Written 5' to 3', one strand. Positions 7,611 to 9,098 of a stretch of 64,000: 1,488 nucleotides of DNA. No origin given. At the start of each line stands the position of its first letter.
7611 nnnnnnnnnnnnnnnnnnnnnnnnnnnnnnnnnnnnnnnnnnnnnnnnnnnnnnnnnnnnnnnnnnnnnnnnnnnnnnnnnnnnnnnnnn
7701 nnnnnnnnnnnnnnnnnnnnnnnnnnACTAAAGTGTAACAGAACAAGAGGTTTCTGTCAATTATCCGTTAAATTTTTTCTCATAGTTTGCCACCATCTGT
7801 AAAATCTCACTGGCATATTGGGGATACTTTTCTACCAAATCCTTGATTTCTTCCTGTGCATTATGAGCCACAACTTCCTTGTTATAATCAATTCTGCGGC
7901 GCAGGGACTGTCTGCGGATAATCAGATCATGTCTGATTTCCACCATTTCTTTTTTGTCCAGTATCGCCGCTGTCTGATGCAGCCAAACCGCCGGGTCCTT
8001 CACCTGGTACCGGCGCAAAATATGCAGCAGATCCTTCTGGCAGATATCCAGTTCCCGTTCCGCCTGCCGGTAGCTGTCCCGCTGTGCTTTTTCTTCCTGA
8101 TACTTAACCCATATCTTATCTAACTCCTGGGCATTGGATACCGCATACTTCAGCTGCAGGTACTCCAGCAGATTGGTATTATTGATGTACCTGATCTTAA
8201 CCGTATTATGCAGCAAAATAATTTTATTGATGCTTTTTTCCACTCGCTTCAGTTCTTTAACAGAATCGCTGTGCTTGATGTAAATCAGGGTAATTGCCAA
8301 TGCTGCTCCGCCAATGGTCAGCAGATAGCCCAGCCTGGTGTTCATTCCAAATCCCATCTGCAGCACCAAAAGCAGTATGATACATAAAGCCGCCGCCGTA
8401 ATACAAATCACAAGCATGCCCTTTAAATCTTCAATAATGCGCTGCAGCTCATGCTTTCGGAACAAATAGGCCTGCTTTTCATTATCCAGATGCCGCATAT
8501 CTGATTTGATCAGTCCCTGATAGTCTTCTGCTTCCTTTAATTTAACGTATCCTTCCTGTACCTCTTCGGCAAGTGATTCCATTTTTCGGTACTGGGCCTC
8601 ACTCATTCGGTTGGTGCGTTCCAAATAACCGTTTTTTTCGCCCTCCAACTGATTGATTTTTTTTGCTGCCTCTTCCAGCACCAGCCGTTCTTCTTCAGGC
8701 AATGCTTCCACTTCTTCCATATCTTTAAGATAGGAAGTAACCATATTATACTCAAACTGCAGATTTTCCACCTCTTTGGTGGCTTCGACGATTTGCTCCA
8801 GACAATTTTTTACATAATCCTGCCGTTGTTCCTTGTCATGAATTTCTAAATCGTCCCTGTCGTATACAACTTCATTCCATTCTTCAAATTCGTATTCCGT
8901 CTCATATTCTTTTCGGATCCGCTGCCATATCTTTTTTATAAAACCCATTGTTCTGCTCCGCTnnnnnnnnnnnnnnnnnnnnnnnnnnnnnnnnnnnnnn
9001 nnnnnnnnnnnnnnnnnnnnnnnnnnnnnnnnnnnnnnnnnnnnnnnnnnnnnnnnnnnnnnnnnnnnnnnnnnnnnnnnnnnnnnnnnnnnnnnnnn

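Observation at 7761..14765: Compact four-gene operon of uncharacterised proteins centred on a degenerate Hsp70-like protein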

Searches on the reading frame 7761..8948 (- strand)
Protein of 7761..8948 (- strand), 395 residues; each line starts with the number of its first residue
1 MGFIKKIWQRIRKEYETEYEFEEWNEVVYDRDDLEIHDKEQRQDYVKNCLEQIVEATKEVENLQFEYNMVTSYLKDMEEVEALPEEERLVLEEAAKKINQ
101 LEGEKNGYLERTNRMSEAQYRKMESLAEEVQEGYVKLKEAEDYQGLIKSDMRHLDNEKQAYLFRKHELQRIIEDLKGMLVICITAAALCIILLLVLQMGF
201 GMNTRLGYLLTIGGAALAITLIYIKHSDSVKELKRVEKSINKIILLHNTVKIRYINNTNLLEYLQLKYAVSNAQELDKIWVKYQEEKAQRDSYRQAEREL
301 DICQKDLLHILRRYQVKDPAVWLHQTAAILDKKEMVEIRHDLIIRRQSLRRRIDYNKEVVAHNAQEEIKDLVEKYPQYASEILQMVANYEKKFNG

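Call 3: search_protein_families(library=pfam, proteins=[window:7761-8948:-], max_evalue=1)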
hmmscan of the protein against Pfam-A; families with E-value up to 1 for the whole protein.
window:7761-8948:- (395 aa): 0 families

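Call 4: search_protein_families(library=ncbifam, proteins=[window:7761-8948:-], max_evalue=1)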
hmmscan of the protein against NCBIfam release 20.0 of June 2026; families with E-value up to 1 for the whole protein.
window:7761-8948:- (395 aa): 1 family
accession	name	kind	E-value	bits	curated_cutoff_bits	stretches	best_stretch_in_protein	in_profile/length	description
NF008177.0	PRK10925.1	equivalog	0.0088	15.9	363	1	26-66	16-55/206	superoxide dismutase [Mn]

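Call 5: search_protein_families(library=padloc, proteins=[window:7761-8948:-], max_evalue=1)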
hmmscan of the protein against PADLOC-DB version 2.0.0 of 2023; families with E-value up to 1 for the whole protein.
window:7761-8948:- (395 aa): 0 families

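Call 17: find_homologous_proteins(query=window:7761-8948:-)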
Query window:7761-8948:- (395 aa): 3151 proteins with E <= 0.001 among 8000 candidates; the best 120 are listed.
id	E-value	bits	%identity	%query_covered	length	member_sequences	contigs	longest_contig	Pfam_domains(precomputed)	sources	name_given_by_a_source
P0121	2.7e-250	847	100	100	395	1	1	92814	-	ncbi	-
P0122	5.4e-228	774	89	100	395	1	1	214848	-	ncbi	-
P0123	1.4e-191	654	74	100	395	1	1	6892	-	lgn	-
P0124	1.0e-187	641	74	100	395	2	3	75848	PF20990.3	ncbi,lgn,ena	-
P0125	3.7e-174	597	69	100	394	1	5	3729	-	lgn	-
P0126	1.6e-173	595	68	100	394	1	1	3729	-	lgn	-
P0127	1.0e-170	586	67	100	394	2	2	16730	-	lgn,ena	-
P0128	1.2e-168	579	69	95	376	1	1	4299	-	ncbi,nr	ncbi:MAG: hypothetical protein LBV33_04125, partial [Lachnospiraceae bacterium]|nr:hypothetical prot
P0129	3.2e-165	567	66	99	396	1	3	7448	-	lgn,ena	-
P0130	4.6e-165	567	67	99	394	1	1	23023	-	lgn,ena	-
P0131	2.2e-164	565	66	100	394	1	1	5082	-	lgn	-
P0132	2.3e-164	565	65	100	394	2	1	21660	-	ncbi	-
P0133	6.2e-164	563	66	100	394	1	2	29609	-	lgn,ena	-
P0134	8.5e-164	563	66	100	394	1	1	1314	-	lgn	-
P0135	1.6e-163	562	65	100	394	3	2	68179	-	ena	-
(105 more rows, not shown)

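Call 46: search_solved_structures(query=A3, max_evalue=10, show_alignments=0)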
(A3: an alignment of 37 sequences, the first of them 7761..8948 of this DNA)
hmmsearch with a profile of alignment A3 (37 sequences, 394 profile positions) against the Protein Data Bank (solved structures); distinct sequences matched with E-value up to 10: 2.
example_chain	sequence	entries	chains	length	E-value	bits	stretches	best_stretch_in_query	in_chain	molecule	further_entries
3iec_A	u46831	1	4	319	0.34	13.1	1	230-308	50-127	Serine/threonine-protein kinase MARK2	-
8qku_Z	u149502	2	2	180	8.1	8.5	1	126-182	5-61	Vacuolar protein sorting-associated protein 72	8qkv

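Call 50: search_protein_representatives(alignment_id=A3)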
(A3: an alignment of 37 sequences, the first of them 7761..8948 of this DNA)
Query: 37 sequences, 394 profile positions. Proteins with E-value up to 0.001 (for the whole library): 884; up to 1e-10: 624; up to 1e-30: 338. The best 150 are listed.
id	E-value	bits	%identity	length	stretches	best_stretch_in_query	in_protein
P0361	1.8e-169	580.3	-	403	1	3-389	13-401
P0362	3.9e-139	480.4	-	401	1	1-393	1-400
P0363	7.2e-134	463.1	-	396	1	1-390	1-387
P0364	9.7e-134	462.7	-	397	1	1-393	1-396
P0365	9.6e-131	452.8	-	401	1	12-390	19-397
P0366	7.8e-124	430.0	-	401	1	23-392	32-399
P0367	8.9e-124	429.8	-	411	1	16-391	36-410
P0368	1.8e-123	428.9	-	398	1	1-392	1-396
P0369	4.6e-123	427.5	-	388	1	1-387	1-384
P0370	1.2e-121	422.8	-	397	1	1-392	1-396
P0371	1.6e-121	422.5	-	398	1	1-392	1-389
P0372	1.8e-121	422.2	-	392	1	7-391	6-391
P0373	2.4e-121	421.8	-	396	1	1-391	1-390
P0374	2.5e-121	421.8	-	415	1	17-390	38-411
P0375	6.7e-120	417.1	-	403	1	1-387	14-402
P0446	1.9e-64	234.5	-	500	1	13-387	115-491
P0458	9.5e-63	228.9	-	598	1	42-392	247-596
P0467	3.0e-61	224.0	-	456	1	44-385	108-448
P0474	5.7e-60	219.8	-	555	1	44-389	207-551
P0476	8.0e-60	219.3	-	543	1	47-386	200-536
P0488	1.6e-58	215.0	-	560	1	43-392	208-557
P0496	1.1e-57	212.2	-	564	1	39-393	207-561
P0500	1.7e-57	211.6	-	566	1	44-390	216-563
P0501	2.0e-57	211.4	-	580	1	19-390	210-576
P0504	5.2e-57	210.0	-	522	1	42-392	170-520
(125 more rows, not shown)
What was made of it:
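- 7761..8948 (-): Gene D: 395-aa membrane anchor with no known family. It is the best conserved of the four among close relatives. The family has 884 clusters at 50% identity (call 50).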

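Call 51: search_protein_families(library=pfam, proteins=[P0458, P0474, P0476, P0488, P0496, P0500, P0501, P0504, P0446, P0467], max_evalue=0.01)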
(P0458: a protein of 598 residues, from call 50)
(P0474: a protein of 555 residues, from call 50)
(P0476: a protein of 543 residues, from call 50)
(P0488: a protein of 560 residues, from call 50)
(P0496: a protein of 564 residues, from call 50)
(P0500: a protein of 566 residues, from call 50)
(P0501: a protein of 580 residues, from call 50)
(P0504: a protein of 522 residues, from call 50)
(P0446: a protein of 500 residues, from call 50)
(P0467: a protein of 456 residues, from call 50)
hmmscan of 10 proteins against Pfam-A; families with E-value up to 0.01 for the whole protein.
P0458 (598 aa): 1 family
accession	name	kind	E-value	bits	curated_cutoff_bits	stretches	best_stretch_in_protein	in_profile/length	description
PF21332.3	AmiR_N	-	0.0051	17.2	27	0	509-572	13-73/111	AmiR, N-terminal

P0474 (555 aa): 2 families
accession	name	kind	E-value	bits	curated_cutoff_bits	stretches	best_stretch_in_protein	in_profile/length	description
PF07332.16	Phage_holin_3_6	-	0.0016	18.9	28.4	0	315-387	12-88/116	Putative Actinobacterial Holin-X, holin superfamily III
PF07690.21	MFS_1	-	0.0046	16.3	33.4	1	341-408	128-194/347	Major Facilitator Superfamily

P0476 (543 aa): 0 families

P0488 (560 aa): 1 family
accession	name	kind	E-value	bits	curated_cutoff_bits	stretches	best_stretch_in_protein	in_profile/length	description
PF13829.11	DUF4191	-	0.0027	17.5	30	1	343-416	25-95/219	Domain of unknown function (DUF4191)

P0496 (564 aa): 0 families

P0500 (566 aa): 0 families

P0501 (580 aa): 0 families

P0504 (522 aa): 1 family
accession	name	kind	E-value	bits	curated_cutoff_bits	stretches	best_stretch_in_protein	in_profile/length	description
PF12650.12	DUF3784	-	0.00069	20.2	28.1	1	296-356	32-89/94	Domain of unknown function (DUF3784)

P0446 (500 aa): 0 families

P0467 (456 aa): 2 families
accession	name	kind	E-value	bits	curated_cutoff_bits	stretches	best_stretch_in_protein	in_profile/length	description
PF14257.11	DUF4349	-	0.00065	19.6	27.7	1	91-172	61-141/213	Domain of unknown function (DUF4349)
PF13347.12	MFS_2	-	0.0019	17.3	27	1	227-316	129-219/427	MFS/sugar transport protein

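Call 54: find_related_loci(query=A5, collection=metagenome_contigs, flank=10000)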
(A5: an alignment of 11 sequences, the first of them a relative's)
Query A5 (560 aa) in metagenome_contigs; peptide patterns used: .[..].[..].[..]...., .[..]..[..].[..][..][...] (x = any residue, [..] = any of these).
600 stretches matched a pattern (row limit reached: there are more); 465 encode a relative of the query (tblastn E <= 1e-3); the best 80 are kept; 80 distinct loci.
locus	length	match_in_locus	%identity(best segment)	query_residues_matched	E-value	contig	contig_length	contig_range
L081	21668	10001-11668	69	1-556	0e+0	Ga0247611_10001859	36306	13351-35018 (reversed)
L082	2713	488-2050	48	1-558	3e-156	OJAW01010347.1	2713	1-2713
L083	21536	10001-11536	48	1-555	4e-146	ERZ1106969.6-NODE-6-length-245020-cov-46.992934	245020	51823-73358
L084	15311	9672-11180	44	1-559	9e-135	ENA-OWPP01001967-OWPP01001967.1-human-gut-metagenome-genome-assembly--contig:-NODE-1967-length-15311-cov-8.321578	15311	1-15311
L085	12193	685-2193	44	1-559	9e-135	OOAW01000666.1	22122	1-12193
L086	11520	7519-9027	44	1-559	3e-134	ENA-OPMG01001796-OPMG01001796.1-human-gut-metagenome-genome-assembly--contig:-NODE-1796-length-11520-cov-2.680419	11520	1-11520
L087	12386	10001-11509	44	1-559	1e-132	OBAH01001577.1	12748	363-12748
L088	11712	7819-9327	44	1-559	1e-132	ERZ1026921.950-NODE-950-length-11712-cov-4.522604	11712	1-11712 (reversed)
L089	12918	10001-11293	47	82-559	2e-132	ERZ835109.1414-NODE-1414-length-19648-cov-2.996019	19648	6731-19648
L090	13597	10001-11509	44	1-559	1e-132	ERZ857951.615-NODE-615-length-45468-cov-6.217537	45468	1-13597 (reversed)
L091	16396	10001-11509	44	1-559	1e-132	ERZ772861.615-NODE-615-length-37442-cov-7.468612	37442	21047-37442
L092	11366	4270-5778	44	1-559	1e-132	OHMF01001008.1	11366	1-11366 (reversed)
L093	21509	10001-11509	44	1-559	1e-132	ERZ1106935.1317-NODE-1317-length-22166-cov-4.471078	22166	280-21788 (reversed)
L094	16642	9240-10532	47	82-559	1e-132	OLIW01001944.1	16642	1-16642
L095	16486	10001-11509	44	1-559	1e-132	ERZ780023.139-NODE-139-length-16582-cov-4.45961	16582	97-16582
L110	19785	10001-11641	43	1-557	2e-130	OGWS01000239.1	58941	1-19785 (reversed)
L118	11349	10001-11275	52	62-559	6e-127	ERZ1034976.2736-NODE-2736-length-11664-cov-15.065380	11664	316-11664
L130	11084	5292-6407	50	187-558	2e-115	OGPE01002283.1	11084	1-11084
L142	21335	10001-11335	43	77-554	1e-112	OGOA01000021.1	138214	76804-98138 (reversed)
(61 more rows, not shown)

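Call 57: search_protein_families(library=pfam, proteins=[L118:3006-4454:+, L142:11354-12472:+, L142:12558-15023:+, L130:2041-3996:+, L130:3993-4568:+, L130:1507-1938:+, L130:48-926:+, L110:15300-16352:+], max_evalue=0.001)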
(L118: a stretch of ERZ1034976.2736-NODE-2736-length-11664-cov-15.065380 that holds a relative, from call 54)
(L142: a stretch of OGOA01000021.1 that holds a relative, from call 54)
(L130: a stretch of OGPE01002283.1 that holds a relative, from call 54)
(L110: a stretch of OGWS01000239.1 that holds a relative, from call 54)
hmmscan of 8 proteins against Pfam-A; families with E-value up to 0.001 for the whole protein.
L118:3006-4454:+ (482 aa): 16 families
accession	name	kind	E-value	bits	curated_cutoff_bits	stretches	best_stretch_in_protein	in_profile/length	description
PF12002.13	MgsA_C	-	4.4e-74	248.4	27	1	313-478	1-166/167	MgsA AAA+ ATPase C terminal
PF16193.11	AAA_assoc_2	-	1.4e-29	102.5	34.3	1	232-312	2-81/81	AAA C-terminal domain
PF00004.35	AAA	-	2e-18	67.6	21.2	1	97-201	1-122/131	ATPase family associated with various cellular activities (AAA)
PF05496.18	RuvB_N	-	5.8e-18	65.6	27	1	64-184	1-118/159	Holliday junction DNA helicase RuvB P-loop domain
PF07728.20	AAA_5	-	1.5e-07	31.9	22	1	97-189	2-104/139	AAA domain (dynein-related subfamily)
PF00158.32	Sigma54_activat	-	2.7e-06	27.6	20.2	1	91-189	19-131/168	Sigma-54 interaction domain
PF07724.20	AAA_2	-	6.5e-06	26.7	27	1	93-180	2-104/166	AAA domain (Cdc48 subfamily)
PF13173.12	AAA_14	-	7.3e-06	26.5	27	1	97-211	5-124/129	AAA domain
PF13401.12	AAA_22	-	7.9e-06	26.7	27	0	96-129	7-43/130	AAA domain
PF01078.27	Mg_chelatase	-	3.5e-05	23.7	20.3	0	95-123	23-55/207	Magnesium chelatase, subunit ChlI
PF20720.3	nSTAND3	-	5.4e-05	23.4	27.2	1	93-142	16-64/155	Novel STAND NTPase 3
PF00910.28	RNA_helicase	-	0.00013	22.8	21.5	1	97-168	1-66/105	RNA helicase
PF13191.12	AAA_16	-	0.00014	22.8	32.6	0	85-118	15-48/167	AAA ATPase domain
PF14532.12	Sigma54_activ_2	-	0.00014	22.5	25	0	95-185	22-106/138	Sigma-54 interaction domain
PF06068.19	TIP49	-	0.00031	20.5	23.8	1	69-129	23-87/347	TIP49 P-loop domain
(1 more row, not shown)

L142:11354-12472:+ (372 aa): 2 families
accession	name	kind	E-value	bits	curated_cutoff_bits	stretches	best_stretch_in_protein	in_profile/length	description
PF01409.25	tRNA-synt_2d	-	2.7e-105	351.7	19.8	1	126-372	2-246/246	tRNA synthetases class II core domain (F)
PF02912.23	Phe_tRNA-synt_N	-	1.9e-24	85.8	22.3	1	54-120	2-68/69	Aminoacyl tRNA synthetase class II, N-terminal domain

L142:12558-15023:+ (821 aa): 5 families
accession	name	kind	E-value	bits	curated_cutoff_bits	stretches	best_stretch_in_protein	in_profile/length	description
PF03483.22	B3_4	-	1.4e-71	240.1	29.3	1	247-417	2-172/174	B3/4 domain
PF17759.6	tRNA_synthFbeta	-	3.4e-58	197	22.4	1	505-711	1-214/214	Phenylalanyl tRNA synthetase beta chain CLM domain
PF03147.19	FDX-ACB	-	4.2e-27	94.8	31.1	1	729-820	2-94/94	Ferredoxin-fold anticodon binding domain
PF01588.26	tRNA_bind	-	1.3e-19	70.5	27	1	59-154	1-80/96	Putative tRNA binding domain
PF03484.21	B5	-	6.7e-18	65.1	28.6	1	439-502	1-67/67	tRNA synthetase B5 domain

L130:2041-3996:+ (651 aa): 3 families
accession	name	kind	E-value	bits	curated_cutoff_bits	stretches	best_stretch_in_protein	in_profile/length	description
PF08497.15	Radical_SAM_N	-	1.1e-141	471.9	25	1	4-301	1-301/301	Radical SAM N-terminal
PF11842.13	DUF3362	-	4.9e-36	124.6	27.6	1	517-646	1-137/151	Domain of unknown function (DUF3362)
PF04055.27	Radical_SAM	-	2.6e-09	37.9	29.5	1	305-508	4-165/166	Radical SAM superfamily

L130:3993-4568:+ (191 aa): 0 families

L130:1507-1938:+ (143 aa): 1 family
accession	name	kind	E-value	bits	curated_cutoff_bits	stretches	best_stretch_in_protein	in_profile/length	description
PF04607.23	RelA_SpoT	-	4e-09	37.2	27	1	4-37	76-112/113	Region found in RelA / SpoT proteins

L130:48-926:+ (292 aa): 2 families
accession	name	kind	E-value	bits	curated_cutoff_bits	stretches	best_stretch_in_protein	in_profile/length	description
PF07687.19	M20_dimer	-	5.2e-10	39.7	21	1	16-99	4-104/107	Peptidase dimerisation domain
PF01546.33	Peptidase_M20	-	1.1e-05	25.8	24.6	1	134-288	112-205/206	Peptidase family M20/M25/M40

L110:15300-16352:+ (350 aa): 1 family
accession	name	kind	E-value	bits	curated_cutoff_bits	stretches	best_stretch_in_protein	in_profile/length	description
PF02547.20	Queuosine_synth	-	4.1e-149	496.5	25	1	11-349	2-322/322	Queuosine biosynthesis protein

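Call 58: list_cluster_members(proteins=[P0488, P0504, P0458, P0501, P0474, P0446, P0467, P0476, P0496, P0500])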
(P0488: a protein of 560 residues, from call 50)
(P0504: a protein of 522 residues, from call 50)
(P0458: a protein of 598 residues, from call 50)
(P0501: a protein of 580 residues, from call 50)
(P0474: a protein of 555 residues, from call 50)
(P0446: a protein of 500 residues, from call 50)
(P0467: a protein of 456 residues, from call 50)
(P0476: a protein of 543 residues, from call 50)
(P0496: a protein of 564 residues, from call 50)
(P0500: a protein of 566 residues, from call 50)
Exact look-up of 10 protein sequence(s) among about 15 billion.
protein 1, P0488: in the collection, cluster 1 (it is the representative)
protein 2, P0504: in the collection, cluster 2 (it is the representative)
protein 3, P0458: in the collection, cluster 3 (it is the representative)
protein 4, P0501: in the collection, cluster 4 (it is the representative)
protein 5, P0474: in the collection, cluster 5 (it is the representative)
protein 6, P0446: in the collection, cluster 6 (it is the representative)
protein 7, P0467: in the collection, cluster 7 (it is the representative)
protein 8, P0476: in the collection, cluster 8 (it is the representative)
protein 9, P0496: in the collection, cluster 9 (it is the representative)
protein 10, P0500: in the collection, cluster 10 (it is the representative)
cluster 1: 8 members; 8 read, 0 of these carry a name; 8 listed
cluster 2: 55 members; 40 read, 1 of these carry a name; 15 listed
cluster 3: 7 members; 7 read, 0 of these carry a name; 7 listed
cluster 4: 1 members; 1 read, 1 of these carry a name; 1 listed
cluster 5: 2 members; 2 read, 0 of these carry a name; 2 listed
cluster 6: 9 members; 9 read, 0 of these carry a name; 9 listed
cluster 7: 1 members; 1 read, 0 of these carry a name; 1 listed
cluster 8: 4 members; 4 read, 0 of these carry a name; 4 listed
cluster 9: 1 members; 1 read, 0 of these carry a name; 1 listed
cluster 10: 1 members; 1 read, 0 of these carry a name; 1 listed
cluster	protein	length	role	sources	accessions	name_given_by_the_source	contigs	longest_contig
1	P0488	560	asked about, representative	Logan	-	-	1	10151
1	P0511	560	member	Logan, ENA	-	-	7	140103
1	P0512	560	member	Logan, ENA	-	-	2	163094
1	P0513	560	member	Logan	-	-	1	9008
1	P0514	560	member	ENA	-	-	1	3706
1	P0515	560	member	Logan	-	-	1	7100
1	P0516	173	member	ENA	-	-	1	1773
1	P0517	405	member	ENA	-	-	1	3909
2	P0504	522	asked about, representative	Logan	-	-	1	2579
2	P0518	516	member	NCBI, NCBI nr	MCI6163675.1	MAG: hypothetical protein MR675_00580 [Lachnospira sp.] | hypothetical protein [Lachnospira sp.]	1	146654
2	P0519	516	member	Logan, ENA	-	-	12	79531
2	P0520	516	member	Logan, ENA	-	-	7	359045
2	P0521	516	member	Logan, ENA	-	-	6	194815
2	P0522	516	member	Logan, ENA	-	-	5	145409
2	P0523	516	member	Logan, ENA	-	-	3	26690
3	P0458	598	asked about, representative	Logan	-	-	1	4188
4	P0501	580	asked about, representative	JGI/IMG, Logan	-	hypothetical protein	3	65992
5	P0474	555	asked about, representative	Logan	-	-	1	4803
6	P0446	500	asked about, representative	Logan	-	-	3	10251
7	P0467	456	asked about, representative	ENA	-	-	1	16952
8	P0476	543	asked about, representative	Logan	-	-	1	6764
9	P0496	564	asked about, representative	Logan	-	-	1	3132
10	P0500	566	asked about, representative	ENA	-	-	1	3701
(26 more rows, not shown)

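Call 78: find_encoding_contigs(protein=window:7761-8948:-, flank=2000, max_places=3)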
Protein window:7761-8948:- (395 aa): no gene with exactly this product is on record in the collection.

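Call 79: search_protein_families(library=phrogs, proteins=[window:7761-8948:-], max_evalue=0.01)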
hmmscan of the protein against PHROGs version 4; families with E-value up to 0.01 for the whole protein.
window:7761-8948:- (395 aa): 0 families
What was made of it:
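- Tried and rejected: Nothing (calls 3, 4, 5, 46, 79).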
